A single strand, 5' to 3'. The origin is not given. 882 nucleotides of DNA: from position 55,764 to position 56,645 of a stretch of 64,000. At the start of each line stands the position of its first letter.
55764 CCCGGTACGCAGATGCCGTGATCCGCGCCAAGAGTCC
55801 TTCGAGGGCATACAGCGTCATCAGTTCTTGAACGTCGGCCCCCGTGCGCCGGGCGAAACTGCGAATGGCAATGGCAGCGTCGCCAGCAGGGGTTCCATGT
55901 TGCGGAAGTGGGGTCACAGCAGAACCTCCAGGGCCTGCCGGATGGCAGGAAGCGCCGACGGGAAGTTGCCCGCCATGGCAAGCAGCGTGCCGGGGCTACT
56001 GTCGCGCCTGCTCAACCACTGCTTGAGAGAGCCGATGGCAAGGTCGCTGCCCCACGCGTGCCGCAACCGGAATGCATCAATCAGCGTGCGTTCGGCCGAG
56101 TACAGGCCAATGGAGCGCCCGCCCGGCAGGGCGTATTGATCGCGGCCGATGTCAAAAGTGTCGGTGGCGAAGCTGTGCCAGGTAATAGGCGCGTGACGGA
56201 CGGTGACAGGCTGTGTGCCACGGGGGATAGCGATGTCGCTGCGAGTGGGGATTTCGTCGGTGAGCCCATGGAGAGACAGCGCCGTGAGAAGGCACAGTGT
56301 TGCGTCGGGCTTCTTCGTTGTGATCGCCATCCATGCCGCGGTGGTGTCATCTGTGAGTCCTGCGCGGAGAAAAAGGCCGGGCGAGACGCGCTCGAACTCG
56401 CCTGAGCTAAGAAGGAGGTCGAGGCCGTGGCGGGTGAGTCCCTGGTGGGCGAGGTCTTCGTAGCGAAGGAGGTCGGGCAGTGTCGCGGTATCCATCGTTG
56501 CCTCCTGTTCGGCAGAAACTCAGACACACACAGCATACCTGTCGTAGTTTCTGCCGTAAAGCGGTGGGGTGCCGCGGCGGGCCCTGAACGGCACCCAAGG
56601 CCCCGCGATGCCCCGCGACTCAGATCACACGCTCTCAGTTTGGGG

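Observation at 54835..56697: AbiEi/AbiEii abortive-infection toxin-antitoxin pair inserted between tRNA-Gln and tRNA-Glu, with a perfect inverted-repeat operator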

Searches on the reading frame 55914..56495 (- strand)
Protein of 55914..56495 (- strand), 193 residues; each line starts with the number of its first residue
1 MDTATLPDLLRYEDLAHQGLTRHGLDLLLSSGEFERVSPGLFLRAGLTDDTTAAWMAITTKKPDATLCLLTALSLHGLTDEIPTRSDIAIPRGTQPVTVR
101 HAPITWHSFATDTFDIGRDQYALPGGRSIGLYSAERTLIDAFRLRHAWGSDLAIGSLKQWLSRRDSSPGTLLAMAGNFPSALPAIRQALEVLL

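Call 4: search_protein_families(library=pfam, proteins=[window:55914-56495:-], max_evalue=0.01)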
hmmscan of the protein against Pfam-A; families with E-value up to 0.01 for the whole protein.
window:55914-56495:- (193 aa): 2 families
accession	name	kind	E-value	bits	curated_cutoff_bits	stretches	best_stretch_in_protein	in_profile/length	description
PF13338.12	AbiEi_4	-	7.2e-05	23.3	25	1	8-44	12-48/49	Transcriptional regulator, AbiEi antitoxin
PF17194.10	AbiEi_3_N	-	0.0067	16.9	26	0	10-82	18-91/93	Transcriptional regulator, AbiEi antitoxin N-terminal domain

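Call 5: search_protein_families(library=padloc, proteins=[window:55914-56495:-], max_evalue=0.01)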
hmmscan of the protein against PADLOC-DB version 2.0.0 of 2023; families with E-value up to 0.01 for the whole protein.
window:55914-56495:- (193 aa): 18 families
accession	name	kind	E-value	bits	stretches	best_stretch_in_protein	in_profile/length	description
PDLC02225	AbiEi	-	3.2e-45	152.3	1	8-192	18-194/198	AbiEi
PDLC02239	AbiEi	-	7.4e-40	134.8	1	4-192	6-193/195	AbiEi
PDLC02265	AbiEi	-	4.9e-33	112.5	1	8-191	15-196/198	AbiEi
PDLC02283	AbiEi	-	1.9e-29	100.8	1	9-175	19-184/201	AbiEi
PDLC02275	AbiEi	-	2.7e-18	64.7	1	12-170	15-164/184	AbiEi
PDLC02245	AbiEi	-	1.9e-14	51.8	1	9-193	12-194/194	AbiEi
PDLC02263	AbiEi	-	8.9e-13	46.6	1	54-175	107-228/244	AbiEi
PDLC02254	AbiEi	-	1.6e-12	45.5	1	19-165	27-168/197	AbiEi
PDLC02238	AbiEi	-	7e-12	43.5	1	9-151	2-137/180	AbiEi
PDLC02248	AbiEi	-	1.6e-11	42.2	1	9-148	17-154/198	AbiEi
PDLC02249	AbiEi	-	1.1e-08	33.1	1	16-143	25-143/184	AbiEi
PDLC02260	AbiEi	-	1.5e-08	32.6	1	17-98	25-107/131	AbiEi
PDLC02228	AbiEi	-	1.8e-08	31.9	1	17-97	48-129/216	AbiEi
PDLC02262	AbiEi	-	2.7e-05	21.8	1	70-193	83-206/206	AbiEi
PDLC02267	AbiEi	-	3.4e-05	21.4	1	25-143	41-153/252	AbiEi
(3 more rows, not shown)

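Call 6: search_protein_families(library=ncbifam, proteins=[window:55914-56495:-], max_evalue=0.01)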
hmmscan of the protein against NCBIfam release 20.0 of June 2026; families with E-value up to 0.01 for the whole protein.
window:55914-56495:- (193 aa): 0 families

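Call 13: find_homologous_proteins(query=window:55914-56495:-)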
Query window:55914-56495:- (193 aa): 578 proteins with E <= 0.001 among 1237 candidates; the best 120 are listed.
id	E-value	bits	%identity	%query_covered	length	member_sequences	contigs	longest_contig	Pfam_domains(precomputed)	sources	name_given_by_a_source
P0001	2.1e-122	424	100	100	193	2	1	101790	-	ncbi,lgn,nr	ncbi:MAG: hypothetical protein Q4G21_10200 [Dermabacter sp.]|nr:hypothetical protein [Dermabacter sp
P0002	4.4e-95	335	79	100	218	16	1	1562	PF13338.13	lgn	-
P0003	1.3e-94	334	78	100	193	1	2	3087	PF13338.13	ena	-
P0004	1.7e-94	333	80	100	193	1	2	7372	PF13338.13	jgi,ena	-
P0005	1.7e-94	333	78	100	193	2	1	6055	PF13338.13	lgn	-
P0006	1.7e-94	333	78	100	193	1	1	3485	PF13338.13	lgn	-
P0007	2.3e-94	333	78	100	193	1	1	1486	PF13338.13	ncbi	-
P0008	4.0e-94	332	78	100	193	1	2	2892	PF13338.13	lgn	-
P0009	4.9e-94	332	78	100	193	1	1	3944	-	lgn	-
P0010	5.5e-94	331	79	100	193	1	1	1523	-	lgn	-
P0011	8.8e-94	331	78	100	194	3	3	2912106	PF13338.13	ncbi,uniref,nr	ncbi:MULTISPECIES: type IV toxin-antitoxin system AbiEi family antitoxin domain-containing protein [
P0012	1.2e-93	330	78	100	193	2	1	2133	-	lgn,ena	-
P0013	2.3e-93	329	77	100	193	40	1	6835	PF13338.13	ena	-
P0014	2.4e-93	329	77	100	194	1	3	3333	-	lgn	-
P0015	3.0e-93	329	78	100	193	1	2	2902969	-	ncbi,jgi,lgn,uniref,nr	ncbi:hypothetical protein GCM10009785_31250 [Brooklawnia cerclae]|uniref:Transcriptional regulator o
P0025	1.3e-92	327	78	100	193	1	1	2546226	PF13338.13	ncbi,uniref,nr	ncbi:type IV toxin-antitoxin system AbiEi family antitoxin domain-containing protein [Ruania alba]|u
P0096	6.1e-90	318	76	100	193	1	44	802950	PF13338.13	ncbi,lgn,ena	ncbi:type IV toxin-antitoxin system AbiEi family antitoxin domain-containing protein [Microbacterium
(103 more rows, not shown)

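Call 19: search_solved_structures(query=window:55914-56495:-, max_evalue=0.1, show_alignments=2)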
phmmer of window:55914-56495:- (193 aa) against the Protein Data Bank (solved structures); distinct sequences matched with E-value up to 0.1: 2.
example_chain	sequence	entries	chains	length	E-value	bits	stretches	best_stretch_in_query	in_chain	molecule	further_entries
6y8q_A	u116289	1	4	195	3.6e-08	36.8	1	25-193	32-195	Abortive phage infection protein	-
9hlo_A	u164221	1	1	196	3.7e-08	36.8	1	25-193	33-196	Abortive infection protein AbiGI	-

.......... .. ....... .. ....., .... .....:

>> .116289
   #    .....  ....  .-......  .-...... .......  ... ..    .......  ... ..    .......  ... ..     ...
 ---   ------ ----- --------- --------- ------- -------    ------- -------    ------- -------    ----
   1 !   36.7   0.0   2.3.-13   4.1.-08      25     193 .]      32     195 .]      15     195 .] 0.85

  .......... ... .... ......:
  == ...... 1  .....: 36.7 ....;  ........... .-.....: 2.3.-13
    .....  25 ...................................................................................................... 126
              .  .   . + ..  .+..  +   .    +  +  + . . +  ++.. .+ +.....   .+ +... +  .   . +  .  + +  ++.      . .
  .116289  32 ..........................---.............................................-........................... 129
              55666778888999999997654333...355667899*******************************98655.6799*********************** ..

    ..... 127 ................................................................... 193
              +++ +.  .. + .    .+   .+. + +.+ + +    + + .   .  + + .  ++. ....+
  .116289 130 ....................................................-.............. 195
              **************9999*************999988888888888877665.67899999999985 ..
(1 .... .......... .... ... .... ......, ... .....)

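Call 24: find_related_loci(query=A1, collection=metagenome_contigs, flank=4000)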
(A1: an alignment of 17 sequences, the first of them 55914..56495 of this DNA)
Query A1 (193 aa) in metagenome_contigs; peptide patterns used: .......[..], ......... (x = any residue, [..] = any of these).
102 stretches matched a pattern; 57 encode a relative of the query (tblastn E <= 1e-3); 57 distinct loci.
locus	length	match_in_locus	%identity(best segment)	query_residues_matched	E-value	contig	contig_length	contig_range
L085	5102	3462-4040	79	1-193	4e-99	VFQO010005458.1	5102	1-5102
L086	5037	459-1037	76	1-193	6e-96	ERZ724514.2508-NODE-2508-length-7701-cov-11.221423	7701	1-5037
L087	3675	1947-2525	77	1-193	5e-97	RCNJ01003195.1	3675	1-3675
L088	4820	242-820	76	1-193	6e-96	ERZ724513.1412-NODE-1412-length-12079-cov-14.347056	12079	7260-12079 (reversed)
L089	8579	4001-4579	77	1-193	9e-96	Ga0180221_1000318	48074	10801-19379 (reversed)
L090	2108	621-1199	76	1-193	7e-100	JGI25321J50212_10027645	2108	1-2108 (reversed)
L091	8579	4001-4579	76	1-193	1e-95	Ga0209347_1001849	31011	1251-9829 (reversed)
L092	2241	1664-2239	76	1-192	5e-99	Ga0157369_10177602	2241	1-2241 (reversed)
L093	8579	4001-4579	75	1-193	8e-95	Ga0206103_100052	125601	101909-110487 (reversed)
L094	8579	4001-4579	75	1-193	8e-95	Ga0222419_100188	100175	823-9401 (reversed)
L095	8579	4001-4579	76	1-193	4e-94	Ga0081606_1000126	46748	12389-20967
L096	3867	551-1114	76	6-193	2e-93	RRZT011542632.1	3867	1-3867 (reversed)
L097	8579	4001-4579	73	1-193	3e-92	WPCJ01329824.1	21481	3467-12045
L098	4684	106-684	74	1-193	4e-91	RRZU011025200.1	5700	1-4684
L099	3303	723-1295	74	3-193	2e-92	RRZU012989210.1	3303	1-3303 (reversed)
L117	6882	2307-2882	66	1-192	6e-82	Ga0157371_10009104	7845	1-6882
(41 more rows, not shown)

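Call 25: find_related_loci(query=A1, collection=viral_contigs, flank=6000)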
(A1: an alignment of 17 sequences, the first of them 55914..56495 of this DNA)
Query A1 (193 aa) in viral_contigs; peptide patterns used: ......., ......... (x = any residue, [..] = any of these).
42 stretches matched a pattern, but none encodes a relative of the query by tblastn (E <= 1e-3).

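Call 44: find_encoding_contigs(protein=P0011, flank=6000, max_places=3)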
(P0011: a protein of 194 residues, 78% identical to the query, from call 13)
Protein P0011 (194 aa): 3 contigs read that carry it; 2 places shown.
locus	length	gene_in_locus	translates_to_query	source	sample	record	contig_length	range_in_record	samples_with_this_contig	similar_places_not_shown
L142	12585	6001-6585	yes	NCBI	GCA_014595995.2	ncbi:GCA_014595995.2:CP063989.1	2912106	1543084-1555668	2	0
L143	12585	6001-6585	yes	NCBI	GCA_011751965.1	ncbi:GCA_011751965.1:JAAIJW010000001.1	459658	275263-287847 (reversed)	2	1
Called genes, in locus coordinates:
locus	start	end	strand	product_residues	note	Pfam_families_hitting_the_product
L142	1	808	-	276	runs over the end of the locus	PF00248:Aldo_ket_red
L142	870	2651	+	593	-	PF02837:Glyco_hydro_2_N (weak), PF02836:Glyco_hydro_2_C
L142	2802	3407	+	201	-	PF03352:Adenine_glyco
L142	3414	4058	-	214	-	PF00440:TetR_N, PF16859:TetR_C_11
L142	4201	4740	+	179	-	PF13787:HXXEE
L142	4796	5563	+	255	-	PF03781:FGE-sulfatase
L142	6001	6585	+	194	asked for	PF13338:AbiEi_4 (weak)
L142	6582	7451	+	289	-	PF08843:AbiEii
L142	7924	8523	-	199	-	PF13280:WYL, PF25583:WCX (weak)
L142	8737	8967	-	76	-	PF12728:HTH_17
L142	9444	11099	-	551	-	PF00342:PGI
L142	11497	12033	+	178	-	PF00903:Glyoxalase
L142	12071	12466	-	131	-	PF00903:Glyoxalase, PF18029:Glyoxalase_6 (weak)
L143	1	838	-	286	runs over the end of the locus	PF00248:Aldo_ket_red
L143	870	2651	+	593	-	PF02837:Glyco_hydro_2_N (weak), PF02836:Glyco_hydro_2_C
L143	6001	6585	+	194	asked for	PF13338:AbiEi_4 (weak)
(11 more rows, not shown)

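Call 45: find_encoding_contigs(protein=P0015, flank=6000, max_places=2)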
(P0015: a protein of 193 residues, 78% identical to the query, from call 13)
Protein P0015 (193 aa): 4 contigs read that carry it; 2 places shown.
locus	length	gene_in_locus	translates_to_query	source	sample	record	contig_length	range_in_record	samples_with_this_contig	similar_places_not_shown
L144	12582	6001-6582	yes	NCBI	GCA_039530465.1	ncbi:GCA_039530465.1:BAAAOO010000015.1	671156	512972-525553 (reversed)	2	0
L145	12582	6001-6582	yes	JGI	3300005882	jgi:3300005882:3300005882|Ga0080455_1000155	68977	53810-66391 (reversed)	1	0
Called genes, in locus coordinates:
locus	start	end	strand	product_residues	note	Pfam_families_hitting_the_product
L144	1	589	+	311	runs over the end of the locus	PF00291:PALP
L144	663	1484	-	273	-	PF19124:DUF5808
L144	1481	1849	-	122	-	PF03551:PadR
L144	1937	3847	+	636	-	PF00270:DEAD, PF00271:Helicase_C, PF16124:RecQ_Zn_bind, PF09382:RQC, PF00570:HRDC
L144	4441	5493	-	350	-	-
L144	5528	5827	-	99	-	-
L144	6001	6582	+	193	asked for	-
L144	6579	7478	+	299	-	PF08843:AbiEii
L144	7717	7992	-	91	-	-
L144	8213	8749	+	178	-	PF22381:Staph_reg_Sar_Rot (weak), PF01047:MarR, PF01978:TrmB (faint), PF12802:MarR_2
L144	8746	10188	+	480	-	PF07690:MFS_1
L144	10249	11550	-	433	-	PF12704:MacB_PCD, PF02687:FtsX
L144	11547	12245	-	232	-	PF00005:ABC_tran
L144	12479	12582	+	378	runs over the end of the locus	PF07730:HisKA_3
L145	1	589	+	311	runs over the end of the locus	PF00291:PALP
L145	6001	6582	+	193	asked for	-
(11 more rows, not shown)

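Call 46: find_encoding_contigs(protein=P0025, flank=6000, max_places=2)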
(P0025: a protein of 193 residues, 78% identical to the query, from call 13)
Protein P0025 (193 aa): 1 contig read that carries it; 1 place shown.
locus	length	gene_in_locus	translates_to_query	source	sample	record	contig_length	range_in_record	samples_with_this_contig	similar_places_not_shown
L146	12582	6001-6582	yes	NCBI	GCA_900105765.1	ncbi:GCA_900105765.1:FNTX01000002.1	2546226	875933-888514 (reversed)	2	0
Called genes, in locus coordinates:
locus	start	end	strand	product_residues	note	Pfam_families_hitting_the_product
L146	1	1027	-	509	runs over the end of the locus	PF00005:ABC_tran, PF13191:AAA_16 (faint), PF13304:AAA_21 (faint), PF00005:ABC_tran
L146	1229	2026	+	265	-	PF25213:HVO_A0261_N (faint), PF08220:HTH_DeoR, PF08279:HTH_11 (weak), PF00455:DeoRC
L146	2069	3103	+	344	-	PF08240:ADH_N, PF00107:ADH_zinc_N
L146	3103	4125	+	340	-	PF01210:NAD_Gly3P_dh_N, PF07479:NAD_Gly3P_dh_C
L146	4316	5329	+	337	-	PF00370:FGGY_N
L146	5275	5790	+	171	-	PF02782:FGGY_C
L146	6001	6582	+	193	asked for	PF13338:AbiEi_4 (weak)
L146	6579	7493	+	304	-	PF08843:AbiEii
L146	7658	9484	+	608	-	PF03485:Arg_tRNA_synt_N, PF00750:tRNA-synt_1d, PF05746:DALR_1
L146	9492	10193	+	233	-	PF00392:GntR, PF07729:FCD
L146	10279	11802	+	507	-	PF07690:MFS_1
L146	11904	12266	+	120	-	-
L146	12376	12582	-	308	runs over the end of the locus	-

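Call 47: find_encoding_contigs(protein=P0096, flank=6000, max_places=4)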
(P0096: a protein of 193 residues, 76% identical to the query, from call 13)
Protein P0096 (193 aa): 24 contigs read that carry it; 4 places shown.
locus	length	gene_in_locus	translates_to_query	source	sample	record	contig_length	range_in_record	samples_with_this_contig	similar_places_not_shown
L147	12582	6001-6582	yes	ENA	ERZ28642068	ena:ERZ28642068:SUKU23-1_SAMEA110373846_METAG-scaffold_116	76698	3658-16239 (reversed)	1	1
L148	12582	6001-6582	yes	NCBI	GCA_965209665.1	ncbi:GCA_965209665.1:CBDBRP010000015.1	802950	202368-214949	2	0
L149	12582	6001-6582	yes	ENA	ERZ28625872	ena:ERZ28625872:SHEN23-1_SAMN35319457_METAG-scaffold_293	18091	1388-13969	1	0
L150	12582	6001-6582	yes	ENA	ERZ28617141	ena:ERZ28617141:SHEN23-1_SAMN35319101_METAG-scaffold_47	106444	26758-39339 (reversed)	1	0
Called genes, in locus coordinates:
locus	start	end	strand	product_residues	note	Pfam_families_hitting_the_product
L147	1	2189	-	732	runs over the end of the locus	-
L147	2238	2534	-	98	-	-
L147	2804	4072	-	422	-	PF00872:Transposase_mut, PF10551:MULE (weak)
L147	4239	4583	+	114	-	-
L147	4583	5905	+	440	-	PF22022:Phage_int_M, PF00589:Phage_integrase (weak)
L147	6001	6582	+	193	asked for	PF13338:AbiEi_4 (weak)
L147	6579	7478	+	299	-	PF08843:AbiEii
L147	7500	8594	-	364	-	PF02481:DNA_processg_A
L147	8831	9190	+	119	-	-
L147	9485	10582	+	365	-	-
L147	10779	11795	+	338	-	-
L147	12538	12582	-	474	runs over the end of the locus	PF03951:Gln-synt_N, PF00120:Gln-synt_C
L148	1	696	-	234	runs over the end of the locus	-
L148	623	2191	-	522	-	-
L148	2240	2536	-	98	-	-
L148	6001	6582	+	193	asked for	PF13338:AbiEi_4 (weak)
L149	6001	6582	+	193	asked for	PF13338:AbiEi_4 (weak)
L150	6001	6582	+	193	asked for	PF13338:AbiEi_4 (weak)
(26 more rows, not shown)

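Call 71: predict_structure(alignment_id=A1)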
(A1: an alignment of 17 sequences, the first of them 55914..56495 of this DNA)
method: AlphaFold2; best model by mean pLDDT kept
length: 193 residues; sequences in the alignment: 17
mean_pLDDT: 57.3   pTM: 0.46
mean pLDDT of the five models: 57.3, 45.4, 44.9, 40.6, 38.5
residues with pLDDT >= 90: 1; 70-90: 64; 50-70: 45; < 50: 83
segments of 3 or more residues with pLDDT < 50: 1-3, 48-68, 74-78, 80-131
pLDDT, mean of each block of 10 residues (from residue 1): 54 76 82 68 57 43 47 48 36 27 29 40 32 62 60 72 81 80 86 86
secondary structure, 60 per line:
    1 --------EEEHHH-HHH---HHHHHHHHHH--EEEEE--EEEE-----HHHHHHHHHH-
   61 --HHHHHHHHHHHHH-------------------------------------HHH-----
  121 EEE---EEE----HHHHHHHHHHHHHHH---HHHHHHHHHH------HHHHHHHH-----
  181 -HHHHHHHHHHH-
elements in order: E9-11 H22-31 E34-38 E41-44 H50-59 H63-75 E121-123 E127-129 H134-148 H152-161 H168-175 H182-192

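Call 72: search_protein_families(library=padloc, proteins=[L117:3196-3804:+, L117:3747-4415:+, L089:5496-8567:-], max_evalue=0.00001)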
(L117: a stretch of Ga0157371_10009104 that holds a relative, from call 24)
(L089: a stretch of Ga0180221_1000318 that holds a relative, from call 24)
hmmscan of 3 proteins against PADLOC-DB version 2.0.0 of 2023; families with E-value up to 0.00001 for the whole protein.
L117:3196-3804:+ (202 aa): 10 families
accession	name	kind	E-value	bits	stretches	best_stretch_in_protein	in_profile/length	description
PDLC02443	BrxA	-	8.9e-73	242.3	1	7-201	4-198/203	BrxA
PDLC02452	BrxA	-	2.4e-30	103.7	1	10-192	2-186/204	BrxA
PDLC02451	BrxA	-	8.1e-22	76.3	1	20-188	16-187/201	BrxA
PDLC02457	BrxA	-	1e-21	75.6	1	7-190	4-189/201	BrxA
PDLC02441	BrxA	-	1.3e-18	65.6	1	5-174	10-179/209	BrxA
PDLC02447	BrxA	-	8.2e-16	56.3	1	10-171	4-165/199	BrxA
PDLC02439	BrxA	-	3.5e-14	50.8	1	17-187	13-185/200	BrxA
PDLC02446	BrxA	-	2e-10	39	1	10-182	7-179/211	BrxA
PDLC02440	BrxA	-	9.6e-08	30.1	1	10-169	4-163/199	BrxA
PDLC02438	BrxA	-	8.9e-06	23.7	1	40-169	34-163/200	BrxA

L117:3747-4415:+ (222 aa): 6 families
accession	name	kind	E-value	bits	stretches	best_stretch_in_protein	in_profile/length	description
PDLC02463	BrxB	-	9e-64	213.1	1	28-220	5-192/193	BrxB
PDLC02468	BrxB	-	3.3e-37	125.9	1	89-221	2-134/135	BrxB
PDLC02461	BrxB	-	1.3e-22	78.5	1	38-219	18-199/200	BrxB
PDLC02466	BrxB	-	8.5e-18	62.9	1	33-215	9-182/185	BrxB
PDLC02459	BrxB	-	2.3e-09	35.3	1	56-215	31-201/203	BrxB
PDLC02462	BrxB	-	1.4e-07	29.7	1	152-215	138-196/202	BrxB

L089:5496-8567:- (1023 aa): 9 families
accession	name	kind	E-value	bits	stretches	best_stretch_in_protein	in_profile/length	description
PDLC02500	BrxHI|BrxHII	-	5.1e-11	39.9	0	629-710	525-603/933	BrxHI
PDLC02621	DrmD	-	4.5e-10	36.4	1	596-701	537-642/1040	DrmD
PDLC02634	DrmD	-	1.2e-08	31.2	1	632-718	537-621/900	DrmD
PDLC02633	DrmD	-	3.8e-08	29.8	1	595-694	541-643/839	DrmD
PDLC02572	DrmA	-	8.5e-07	25.3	1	596-696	535-638/1043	DrmA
PDLC02624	DrmD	-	1.1e-06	25.5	1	598-692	381-478/652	DrmD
PDLC02193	PLD_Helicase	-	1.9e-06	24.3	1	613-706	733-824/905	-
PDLC02632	DrmD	-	6.4e-06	22.9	0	596-698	538-643/662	DrmD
PDLC02623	DrmD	-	7.5e-06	22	0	622-714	567-658/1040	DrmD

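Call 73: search_protein_families(library=pfam, proteins=[L089:2739-3929:+, L117:3196-3804:+, L117:3747-4415:+], max_evalue=0.0001)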
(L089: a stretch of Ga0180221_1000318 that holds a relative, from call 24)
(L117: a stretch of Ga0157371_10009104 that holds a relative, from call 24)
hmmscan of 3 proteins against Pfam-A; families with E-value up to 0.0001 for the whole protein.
L089:2739-3929:+ (396 aa): 2 families
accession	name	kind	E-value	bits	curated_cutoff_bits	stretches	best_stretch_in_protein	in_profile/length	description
PF00589.27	Phage_integrase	-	2.9e-18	66.7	27.1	1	216-374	27-169/172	Phage integrase family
PF14659.12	Phage_int_SAM_3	-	1.1e-05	25.9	22.6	1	77-134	2-57/58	Phage integrase, N-terminal SAM-like domain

L117:3196-3804:+ (202 aa): 1 family
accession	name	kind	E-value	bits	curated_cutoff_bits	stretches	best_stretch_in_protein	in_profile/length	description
PF08849.17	BrxA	-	5.5e-52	176.6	23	1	10-189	2-183/184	BrxA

L117:3747-4415:+ (222 aa): 1 family
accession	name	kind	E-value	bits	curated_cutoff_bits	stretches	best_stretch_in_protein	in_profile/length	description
PF08747.16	BrxB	-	9.4e-41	139.2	26.8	1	90-217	2-124/124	BREX protein BrxB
